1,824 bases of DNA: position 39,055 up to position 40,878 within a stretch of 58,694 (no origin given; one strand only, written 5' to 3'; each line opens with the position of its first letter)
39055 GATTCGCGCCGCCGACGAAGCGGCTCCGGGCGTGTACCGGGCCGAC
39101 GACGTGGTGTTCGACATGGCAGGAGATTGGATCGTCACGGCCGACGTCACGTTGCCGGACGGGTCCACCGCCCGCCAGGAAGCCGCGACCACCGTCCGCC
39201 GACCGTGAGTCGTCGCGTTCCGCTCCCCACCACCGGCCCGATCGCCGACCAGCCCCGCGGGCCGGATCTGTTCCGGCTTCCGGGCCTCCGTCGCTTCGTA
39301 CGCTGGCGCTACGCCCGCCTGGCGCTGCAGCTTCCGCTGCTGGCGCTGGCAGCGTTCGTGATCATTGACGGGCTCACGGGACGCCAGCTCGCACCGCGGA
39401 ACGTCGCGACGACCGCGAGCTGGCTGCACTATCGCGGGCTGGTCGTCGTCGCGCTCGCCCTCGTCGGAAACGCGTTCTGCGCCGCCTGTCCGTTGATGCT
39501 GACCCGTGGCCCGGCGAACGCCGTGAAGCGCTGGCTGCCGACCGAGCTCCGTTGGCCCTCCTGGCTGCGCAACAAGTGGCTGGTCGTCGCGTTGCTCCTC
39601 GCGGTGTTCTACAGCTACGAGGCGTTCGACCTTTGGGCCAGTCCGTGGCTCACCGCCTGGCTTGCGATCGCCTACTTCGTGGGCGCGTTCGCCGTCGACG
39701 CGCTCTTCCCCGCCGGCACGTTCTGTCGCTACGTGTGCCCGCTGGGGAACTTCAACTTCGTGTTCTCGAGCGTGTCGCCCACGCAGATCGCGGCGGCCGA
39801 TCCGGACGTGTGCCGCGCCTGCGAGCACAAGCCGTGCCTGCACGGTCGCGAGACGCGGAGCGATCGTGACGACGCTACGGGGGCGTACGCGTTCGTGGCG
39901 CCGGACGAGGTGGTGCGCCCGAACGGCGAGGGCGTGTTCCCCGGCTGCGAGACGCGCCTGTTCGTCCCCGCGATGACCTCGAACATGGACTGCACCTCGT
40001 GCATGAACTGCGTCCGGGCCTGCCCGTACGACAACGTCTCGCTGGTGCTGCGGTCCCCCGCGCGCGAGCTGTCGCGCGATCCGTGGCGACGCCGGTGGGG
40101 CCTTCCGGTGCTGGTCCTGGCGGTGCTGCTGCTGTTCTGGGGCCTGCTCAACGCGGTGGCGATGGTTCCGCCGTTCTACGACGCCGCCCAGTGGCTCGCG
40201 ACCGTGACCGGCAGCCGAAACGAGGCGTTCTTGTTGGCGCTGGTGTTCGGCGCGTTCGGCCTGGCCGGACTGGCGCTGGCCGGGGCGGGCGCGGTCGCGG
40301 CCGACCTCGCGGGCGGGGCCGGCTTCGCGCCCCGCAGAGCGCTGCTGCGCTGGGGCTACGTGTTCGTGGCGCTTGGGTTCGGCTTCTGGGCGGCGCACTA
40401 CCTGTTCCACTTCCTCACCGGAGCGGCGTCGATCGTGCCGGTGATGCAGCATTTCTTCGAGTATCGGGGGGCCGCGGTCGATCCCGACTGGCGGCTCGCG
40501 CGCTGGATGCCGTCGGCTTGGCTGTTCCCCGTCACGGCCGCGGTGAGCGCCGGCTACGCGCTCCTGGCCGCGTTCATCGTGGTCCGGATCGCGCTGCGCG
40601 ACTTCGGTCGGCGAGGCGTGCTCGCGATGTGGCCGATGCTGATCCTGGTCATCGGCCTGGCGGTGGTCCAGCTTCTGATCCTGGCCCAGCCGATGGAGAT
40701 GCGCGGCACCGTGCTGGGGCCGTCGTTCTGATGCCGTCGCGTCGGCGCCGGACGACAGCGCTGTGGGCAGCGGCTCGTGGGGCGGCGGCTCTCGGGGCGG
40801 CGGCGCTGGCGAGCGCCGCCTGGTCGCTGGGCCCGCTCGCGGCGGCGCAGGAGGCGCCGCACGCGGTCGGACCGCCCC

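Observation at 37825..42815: Overlapping six-gene envelope string: two peptidoglycan hydrolases joined to a FixG/CcoG-like Fe-S membrane protein, two YtkA/FixH-like periplasmic domains and DUF554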

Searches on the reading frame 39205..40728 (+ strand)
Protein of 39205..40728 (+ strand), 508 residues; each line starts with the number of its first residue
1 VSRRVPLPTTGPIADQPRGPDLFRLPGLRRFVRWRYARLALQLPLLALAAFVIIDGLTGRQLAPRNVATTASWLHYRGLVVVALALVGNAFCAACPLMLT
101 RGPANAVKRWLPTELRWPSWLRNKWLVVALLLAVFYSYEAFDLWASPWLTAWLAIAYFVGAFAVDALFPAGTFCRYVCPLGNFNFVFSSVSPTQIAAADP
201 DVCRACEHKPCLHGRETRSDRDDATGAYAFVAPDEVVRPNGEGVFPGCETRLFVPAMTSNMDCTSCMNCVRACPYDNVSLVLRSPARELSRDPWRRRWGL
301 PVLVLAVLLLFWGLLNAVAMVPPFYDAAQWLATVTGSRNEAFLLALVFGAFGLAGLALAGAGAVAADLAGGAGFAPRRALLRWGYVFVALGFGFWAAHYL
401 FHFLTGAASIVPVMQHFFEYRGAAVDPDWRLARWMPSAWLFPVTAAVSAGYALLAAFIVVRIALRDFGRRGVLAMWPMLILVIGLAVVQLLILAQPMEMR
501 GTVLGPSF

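Call 4: search_protein_families(library=pfam, proteins=[window:39205-40728:+], max_evalue=0.1)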
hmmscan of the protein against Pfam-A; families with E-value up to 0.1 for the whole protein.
window:39205-40728:+ (508 aa): 7 families
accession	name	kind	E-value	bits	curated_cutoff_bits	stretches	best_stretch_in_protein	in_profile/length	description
PF12838.12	Fer4_7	-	8.1e-05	23.5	27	1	259-276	34-51/52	4Fe-4S dicluster domain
PF00037.32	Fer4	-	0.0014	18.8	21.1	1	262-276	7-21/24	4Fe-4S binding domain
PF13237.11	Fer4_10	-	0.0053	17.1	25.5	1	262-275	8-21/53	4Fe-4S dicluster domain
PF12800.12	Fer4_4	-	0.008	16.9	24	1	262-276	3-17/17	4Fe-4S binding domain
PF12837.12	Fer4_6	-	0.029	14.8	25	1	263-276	9-22/24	4Fe-4S binding domain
PF13484.11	Fer4_16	-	0.033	15.4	30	1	263-280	2-19/66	4Fe-4S double cluster binding domain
PF13183.11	Fer4_8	-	0.074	14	27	0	203-276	8-67/68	4Fe-4S dicluster domain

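Call 5: search_protein_families(library=ncbifam, proteins=[window:39205-40728:+], max_evalue=0.1)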
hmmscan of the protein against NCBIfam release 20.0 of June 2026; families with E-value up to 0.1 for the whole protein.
window:39205-40728:+ (508 aa): 10 families
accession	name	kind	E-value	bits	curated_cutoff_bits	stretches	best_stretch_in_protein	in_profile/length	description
TIGR02163.1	napH_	subfamily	2.1e-11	43.9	213.05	1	81-207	71-207/255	NapH/MauN family ferredoxin-type protein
NF007013.0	PRK09477.1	equivalog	3.2e-08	33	234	1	76-207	88-230/286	quinol dehydrogenase ferredoxin subunit NapH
NF041715.1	arsenate_red_ArrB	equivalog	0.00046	19.8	450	1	258-291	84-117/233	arsenate respiratory reductase iron-sulfur subunit ArrB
NF038196.1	ferrodoxin_EFR1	subfamily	0.016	15.2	75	1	258-283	181-206/242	EFR1 family ferrodoxin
NF045797.1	DsrO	equivalog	0.016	14.7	200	1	261-289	133-161/235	sulfate reduction electron transfer complex DsrMKJOP subunit DsrO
TIGR01944.1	rnfB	subfamily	0.018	14.6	68.7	0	262-280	114-162/190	RnfABCDGE type electron transport complex subunit B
NF046105.1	TransRegNosR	equivalog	0.039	12.2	1000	1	151-182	578-608/680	transcriptional regulator NosR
TIGR03048.1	PS_I_psaC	equivalog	0.044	14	130.65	1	262-282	9-29/80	photosystem I iron-sulfur center protein PsaC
NF007012.0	PRK09476.1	equivalog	0.058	12.6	269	1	261-281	59-79/254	ferredoxin-type protein NapG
NF007658.0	PRK10330.1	equivalog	0.098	12.1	260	0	260-286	86-112/181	electron transport protein HydN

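Call 6: find_homologous_proteins(query=window:39205-40728:+, max_evalue=0.00001)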
Query window:39205-40728:+ (508 aa): 1550 proteins with E <= 0.00001 among 8000 candidates; the best 120 are listed.
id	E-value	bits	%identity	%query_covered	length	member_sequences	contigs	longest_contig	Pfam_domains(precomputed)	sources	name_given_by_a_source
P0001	0.0e+0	1103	94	100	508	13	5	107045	-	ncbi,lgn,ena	-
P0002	0.0e+0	1060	91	100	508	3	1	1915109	-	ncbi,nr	ncbi:MAG: hypothetical protein U5J97_05260 [Trueperaceae bacterium]|nr:hypothetical protein [Trueper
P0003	3.0e-286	969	84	100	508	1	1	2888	-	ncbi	-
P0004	5.0e-283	958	83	100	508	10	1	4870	-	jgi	jgi:polyferredoxin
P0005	4.1e-281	952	82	99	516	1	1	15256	-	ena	-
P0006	4.5e-277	938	82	97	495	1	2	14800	PF12838.13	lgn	-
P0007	5.1e-277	938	82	100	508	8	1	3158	-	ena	-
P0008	3.9e-276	935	81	100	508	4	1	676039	-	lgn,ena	-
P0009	1.3e-275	934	80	100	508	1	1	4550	-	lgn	-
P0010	1.4e-274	930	80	100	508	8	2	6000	-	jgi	jgi:ferredoxin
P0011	4.0e-274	929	81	98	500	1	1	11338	PF12838.13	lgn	-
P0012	8.2e-255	865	73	99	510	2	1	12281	-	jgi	-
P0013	1.2e-254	864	74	100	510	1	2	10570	-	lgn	-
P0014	1.9e-254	864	73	99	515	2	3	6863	-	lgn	-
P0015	8.1e-254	862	74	99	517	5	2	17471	-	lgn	-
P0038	6.4e-220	750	65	99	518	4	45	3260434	-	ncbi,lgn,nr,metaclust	ncbi:hypothetical protein [Truepera radiovictrix]|nr:hypothetical protein [Truepera radiovictrix] WM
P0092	5.6e-212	723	63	100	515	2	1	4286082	-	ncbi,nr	ncbi:MAG: hypothetical protein JSV66_03260 [Trueperaceae bacterium]|nr:MAG: hypothetical protein JSV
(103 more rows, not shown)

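Call 8: find_encoding_contigs(protein=P0038, flank=8000, max_places=2)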
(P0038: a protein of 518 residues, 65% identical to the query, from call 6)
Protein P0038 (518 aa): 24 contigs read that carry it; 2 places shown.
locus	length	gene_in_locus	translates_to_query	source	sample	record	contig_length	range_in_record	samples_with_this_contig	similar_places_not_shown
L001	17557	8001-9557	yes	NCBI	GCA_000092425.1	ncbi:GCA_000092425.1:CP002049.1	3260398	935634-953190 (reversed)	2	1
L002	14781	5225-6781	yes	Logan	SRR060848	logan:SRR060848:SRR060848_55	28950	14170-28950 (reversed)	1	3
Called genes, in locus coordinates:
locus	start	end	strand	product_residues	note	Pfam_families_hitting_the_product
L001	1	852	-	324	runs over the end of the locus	PF00291:PALP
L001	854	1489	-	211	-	PF03458:Gly_transporter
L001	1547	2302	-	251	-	PF00106:adh_short, PF08659:KR, PF13561:adh_short_C2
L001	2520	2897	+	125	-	PF05239:PRC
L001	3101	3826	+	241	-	PF00149:Metallophos, PF12850:Metallophos_2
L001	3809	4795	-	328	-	PF00512:HisKA, PF02518:HATPase_c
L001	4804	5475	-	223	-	PF00072:Response_reg, PF00486:Trans_reg_C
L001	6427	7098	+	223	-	PF01895:PhoU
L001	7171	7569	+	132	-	PF13115:YtkA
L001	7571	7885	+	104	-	-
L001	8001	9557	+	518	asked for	-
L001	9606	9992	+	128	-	PF11162:DUF2946 (weak)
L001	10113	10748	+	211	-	-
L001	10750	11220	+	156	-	PF04234:CopC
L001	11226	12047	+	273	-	PF05425:CopD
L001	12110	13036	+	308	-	PF20243:MbnP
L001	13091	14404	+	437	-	PF00034:Cytochrom_C (faint), PF03150:CCP_MauG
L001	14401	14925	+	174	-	PF04234:CopC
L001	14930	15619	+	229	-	PF02557:VanY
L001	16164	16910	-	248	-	PF00588:SpoU_methylase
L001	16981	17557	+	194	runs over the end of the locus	PF00174:Oxidored_molyb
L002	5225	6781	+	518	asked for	-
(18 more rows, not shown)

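Call 9: find_encoding_contigs(protein=window:39205-40728:+, flank=10000, max_places=3)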
Protein window:39205-40728:+ (508 aa): no gene with exactly this product is on record in the collection.

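Call 10: find_encoding_contigs(protein=P0092, flank=8000, max_places=2)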
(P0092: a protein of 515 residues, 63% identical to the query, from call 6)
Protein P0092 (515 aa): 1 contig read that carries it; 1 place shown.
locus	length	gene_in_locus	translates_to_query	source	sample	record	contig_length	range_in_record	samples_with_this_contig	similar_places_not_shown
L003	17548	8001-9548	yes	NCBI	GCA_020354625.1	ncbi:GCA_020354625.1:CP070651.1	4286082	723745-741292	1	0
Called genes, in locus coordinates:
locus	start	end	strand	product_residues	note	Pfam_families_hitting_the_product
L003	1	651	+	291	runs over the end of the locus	PF00491:Arginase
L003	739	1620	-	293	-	PF01734:Patatin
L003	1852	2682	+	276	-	-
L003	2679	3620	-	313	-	PF00512:HisKA, PF02518:HATPase_c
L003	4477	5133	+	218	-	PF01895:PhoU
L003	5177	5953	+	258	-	PF01520:Amidase_3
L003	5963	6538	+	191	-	PF10469:AKAP7_NLS (weak), PF02834:LigT_PEase, PF13563:2_5_RNA_ligase2, PF02834:LigT_PEase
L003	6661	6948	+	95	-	PF13115:YtkA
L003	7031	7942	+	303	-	PF05425:CopD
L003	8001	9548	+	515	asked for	-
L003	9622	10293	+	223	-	PF02557:VanY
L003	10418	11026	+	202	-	-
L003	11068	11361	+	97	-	PF02686:GatC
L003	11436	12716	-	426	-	PF02403:Seryl_tRNA_N, PF00587:tRNA-synt_2b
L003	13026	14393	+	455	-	PF14691:Fer4_20, PF01262:AlaDh_PNT_C (faint), PF00890:FAD_binding_2 (faint), PF01266:DAO (weak), PF01946:Thi4 (weak), PF07992:Pyr_redox_2, PF13450:NAD_binding_8, PF00070:Pyr_redox (weak), +4 more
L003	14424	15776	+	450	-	PF01180:DHO_dh, PF01207:Dus (weak), PF00037:Fer4 (faint), PF12797:Fer4_2 (faint), PF12837:Fer4_6 (weak), PF13237:Fer4_10 (faint), PF14697:Fer4_21, PF12838:Fer4_7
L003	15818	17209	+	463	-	PF07969:Amidohydro_3 (weak), PF01979:Amidohydro_1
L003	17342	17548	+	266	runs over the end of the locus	PF13191:AAA_16 (weak), PF00005:ABC_tran, PF13304:AAA_21 (faint)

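Call 11: find_encoding_contigs(protein=P0002, flank=10000, max_places=1)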
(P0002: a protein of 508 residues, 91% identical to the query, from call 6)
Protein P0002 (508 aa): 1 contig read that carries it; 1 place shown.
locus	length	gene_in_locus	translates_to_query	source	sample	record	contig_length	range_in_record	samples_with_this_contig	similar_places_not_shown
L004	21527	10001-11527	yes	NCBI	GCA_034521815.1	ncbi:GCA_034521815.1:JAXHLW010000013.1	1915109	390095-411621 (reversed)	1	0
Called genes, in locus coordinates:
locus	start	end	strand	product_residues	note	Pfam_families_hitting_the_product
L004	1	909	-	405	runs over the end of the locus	PF00579:tRNA-synt_1b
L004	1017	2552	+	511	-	PF00479:G6PD_N, PF02781:G6PD_C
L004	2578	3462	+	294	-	PF00491:Arginase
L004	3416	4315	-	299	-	PF01734:Patatin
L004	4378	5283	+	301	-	PF00535:Glycos_transf_2, PF13641:Glyco_tranf_2_3, PF13632:Glyco_trans_2_3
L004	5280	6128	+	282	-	-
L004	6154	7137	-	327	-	PF00512:HisKA, PF13581:HATPase_c_2 (weak), PF02518:HATPase_c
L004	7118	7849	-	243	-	PF00072:Response_reg, PF00486:Trans_reg_C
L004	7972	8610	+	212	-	PF01895:PhoU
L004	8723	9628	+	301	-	PF01520:Amidase_3 (weak)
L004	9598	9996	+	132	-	PF13115:YtkA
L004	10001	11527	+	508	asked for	-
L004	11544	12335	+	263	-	PF02557:VanY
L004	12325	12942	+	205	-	PF13115:YtkA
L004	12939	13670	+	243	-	PF04474:DUF554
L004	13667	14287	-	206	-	PF00440:TetR_N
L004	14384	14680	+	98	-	PF02686:GatC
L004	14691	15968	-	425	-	PF02403:Seryl_tRNA_N, PF00587:tRNA-synt_2b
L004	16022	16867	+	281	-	PF05013:FGase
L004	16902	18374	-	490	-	-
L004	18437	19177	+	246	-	-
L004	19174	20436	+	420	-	PF08245:Mur_ligase_M (weak), PF27239:FOL3_C (faint)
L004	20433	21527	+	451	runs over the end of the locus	PF00919:UPF0004, PF04055:Radical_SAM, PF18693:TRAM_2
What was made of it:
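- Checked: A 91%-identical relative (L004, call 11) gives the same six genes and nearly the same lengths: 301, 132, 508, 263, 205 and 243 aa.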

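Call 18: search_solved_structures(query=A1, max_evalue=1)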
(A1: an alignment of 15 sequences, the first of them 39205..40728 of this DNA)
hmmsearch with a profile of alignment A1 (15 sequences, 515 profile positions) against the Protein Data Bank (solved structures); distinct sequences matched with E-value up to 1: 15.
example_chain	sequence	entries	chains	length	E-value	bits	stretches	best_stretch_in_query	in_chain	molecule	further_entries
6cz7_B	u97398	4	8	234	0.0073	18.4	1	263-300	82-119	4Fe-4S ferredoxin, iron-sulfur binding domain protein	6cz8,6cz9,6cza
7bkb_L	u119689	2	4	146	0.0086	18.2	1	263-293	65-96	Formylmethanofuran dehydrogenase, subunit G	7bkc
7qco_C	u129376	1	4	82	0.36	12.8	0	267-298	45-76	Photosystem I iron-sulfur center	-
5zgb_C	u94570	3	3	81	0.39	12.7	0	265-287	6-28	PsaC | Photosystem I iron-sulfur center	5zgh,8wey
6fos_C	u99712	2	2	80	0.47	12.4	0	268-287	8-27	Photosystem I iron-sulfur center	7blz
9e0j_K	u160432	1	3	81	0.69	11.9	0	269-287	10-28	Photosystem I iron-sulfur center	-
5oy0_C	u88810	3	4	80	0.73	11.8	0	269-287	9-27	Photosystem I iron-sulfur center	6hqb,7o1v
7f4v_aC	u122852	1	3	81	0.77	11.8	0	269-287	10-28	Photosystem I iron-sulfur center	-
6kif_C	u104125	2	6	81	0.82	11.7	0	269-287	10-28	Photosystem I iron-sulfur center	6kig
7dr0_C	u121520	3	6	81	0.86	11.6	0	268-287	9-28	Photosystem I iron-sulfur center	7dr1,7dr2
1k0t_A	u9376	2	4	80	0.86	11.6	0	269-287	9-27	PSAC SUBUNIT OF PHOTOSYSTEM I | Photosystem I iron-sulfur center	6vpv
4kt0_C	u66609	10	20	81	0.92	11.5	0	269-287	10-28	Photosystem I iron-sulfur center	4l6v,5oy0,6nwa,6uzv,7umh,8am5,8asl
2wsc_C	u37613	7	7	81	0.95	11.4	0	269-286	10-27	PHOTOSYSTEM I IRON-SULFUR CENTER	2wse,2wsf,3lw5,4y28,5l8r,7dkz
2o01_C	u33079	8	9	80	0.96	11.4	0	269-286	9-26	Photosystem I iron-sulfur center | PsaC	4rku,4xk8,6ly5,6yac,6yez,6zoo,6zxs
6kmw_aC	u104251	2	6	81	0.98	11.4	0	269-287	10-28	Photosystem I iron-sulfur center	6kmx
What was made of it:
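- Tried and rejected: Only generic ferredoxin motif hits came back (call 18).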

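Call 20: search_protein_representatives(protein=window:39205-40728:+)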
Query: 508 residues. Proteins with E-value up to 0.001 (for the whole library): 1590; up to 1e-10: 921; up to 1e-30: 213. The best 150 are listed.
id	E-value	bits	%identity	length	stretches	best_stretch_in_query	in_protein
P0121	1.2e-195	667.9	60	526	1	14-506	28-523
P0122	1.5e-119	416.8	49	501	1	20-504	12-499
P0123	3.5e-114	399.1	50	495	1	21-506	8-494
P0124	5.3e-109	382.0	43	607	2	16-224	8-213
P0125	1.1e-104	367.8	55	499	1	21-351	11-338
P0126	4.0e-101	356.0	60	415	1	18-303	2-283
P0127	4.4e-101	355.8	43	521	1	9-503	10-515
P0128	9.7e-101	354.7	49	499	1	18-503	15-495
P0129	2.4e-100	353.4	46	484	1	14-502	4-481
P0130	2.2e-97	343.7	44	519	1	18-506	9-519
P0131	1.3e-95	337.8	45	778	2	2-216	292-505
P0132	3.2e-95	336.5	36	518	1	15-503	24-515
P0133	1.2e-91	324.7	42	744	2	18-214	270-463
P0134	2.8e-91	323.5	48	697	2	21-215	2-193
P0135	2.3e-89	317.1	43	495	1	21-504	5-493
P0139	2.0e-82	294.3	42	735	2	15-219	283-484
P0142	3.1e-80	287.0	42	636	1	21-496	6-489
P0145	5.5e-74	266.4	40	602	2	16-216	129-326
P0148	1.4e-72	261.8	41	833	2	21-217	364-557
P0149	1.5e-72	261.7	43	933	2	8-215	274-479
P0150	1.3e-71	258.6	39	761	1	18-504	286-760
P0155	5.8e-71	256.5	40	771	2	20-216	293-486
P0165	1.2e-68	248.8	41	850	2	13-436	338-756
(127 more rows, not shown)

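Call 21: search_protein_families(library=pfam, proteins=[P0131, P0133, P0148, P0149, P0150, P0165, P0124, P0134, P0142, P0145], max_evalue=0.001)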
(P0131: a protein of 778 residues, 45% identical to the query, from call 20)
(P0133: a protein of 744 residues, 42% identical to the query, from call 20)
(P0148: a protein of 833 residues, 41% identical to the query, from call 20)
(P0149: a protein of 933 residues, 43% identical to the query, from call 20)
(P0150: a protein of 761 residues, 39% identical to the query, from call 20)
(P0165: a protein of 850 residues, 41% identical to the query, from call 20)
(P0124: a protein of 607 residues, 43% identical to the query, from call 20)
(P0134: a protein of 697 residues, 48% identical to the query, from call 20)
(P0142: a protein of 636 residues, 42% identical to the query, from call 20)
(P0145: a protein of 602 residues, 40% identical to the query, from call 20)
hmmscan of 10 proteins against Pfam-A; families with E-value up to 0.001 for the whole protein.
P0131 (778 aa): 2 families
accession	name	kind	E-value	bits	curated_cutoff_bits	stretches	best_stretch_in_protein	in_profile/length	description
PF09678.15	Caa3_CtaG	-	1.6e-55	188.5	27.7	1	28-266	2-233/237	Cytochrome c oxidase caa3 assembly factor (Caa3_CtaG)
PF12801.12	Fer4_5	-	0.00069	20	22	1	440-472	2-33/48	4Fe-4S binding domain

P0133 (744 aa): 1 family
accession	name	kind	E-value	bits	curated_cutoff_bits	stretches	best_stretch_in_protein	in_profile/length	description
PF09678.15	Caa3_CtaG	-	8.3e-20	71.6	27.7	1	2-95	5-97/237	Cytochrome c oxidase caa3 assembly factor (Caa3_CtaG)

P0148 (833 aa): 1 family
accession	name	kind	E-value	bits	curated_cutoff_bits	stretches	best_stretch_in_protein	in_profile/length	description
PF09678.15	Caa3_CtaG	-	1.3e-60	205.2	27.7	1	27-263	1-230/237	Cytochrome c oxidase caa3 assembly factor (Caa3_CtaG)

P0149 (933 aa): 1 family
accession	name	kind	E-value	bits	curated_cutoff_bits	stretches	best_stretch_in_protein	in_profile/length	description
PF09678.15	Caa3_CtaG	-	1.1e-48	166.1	27.7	1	27-263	1-231/237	Cytochrome c oxidase caa3 assembly factor (Caa3_CtaG)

P0150 (761 aa): 2 families
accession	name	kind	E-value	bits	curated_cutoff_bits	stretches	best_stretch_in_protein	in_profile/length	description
PF09678.15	Caa3_CtaG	-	9e-59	199.2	27.7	1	21-258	2-233/237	Cytochrome c oxidase caa3 assembly factor (Caa3_CtaG)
PF12801.12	Fer4_5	-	0.00051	20.4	22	1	423-447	8-32/48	4Fe-4S binding domain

P0165 (850 aa): 1 family
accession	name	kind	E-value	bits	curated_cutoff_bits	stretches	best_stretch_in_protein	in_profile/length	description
PF09678.15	Caa3_CtaG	-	2.6e-53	181.3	27.7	1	31-271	1-234/237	Cytochrome c oxidase caa3 assembly factor (Caa3_CtaG)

P0124 (607 aa): 0 families

P0134 (697 aa): 0 families

P0142 (636 aa): 0 families

P0145 (602 aa): 1 family
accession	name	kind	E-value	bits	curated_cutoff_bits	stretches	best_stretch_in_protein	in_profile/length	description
PF09678.15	Caa3_CtaG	-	3.7e-10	40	27.7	1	21-93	162-233/237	Cytochrome c oxidase caa3 assembly factor (Caa3_CtaG)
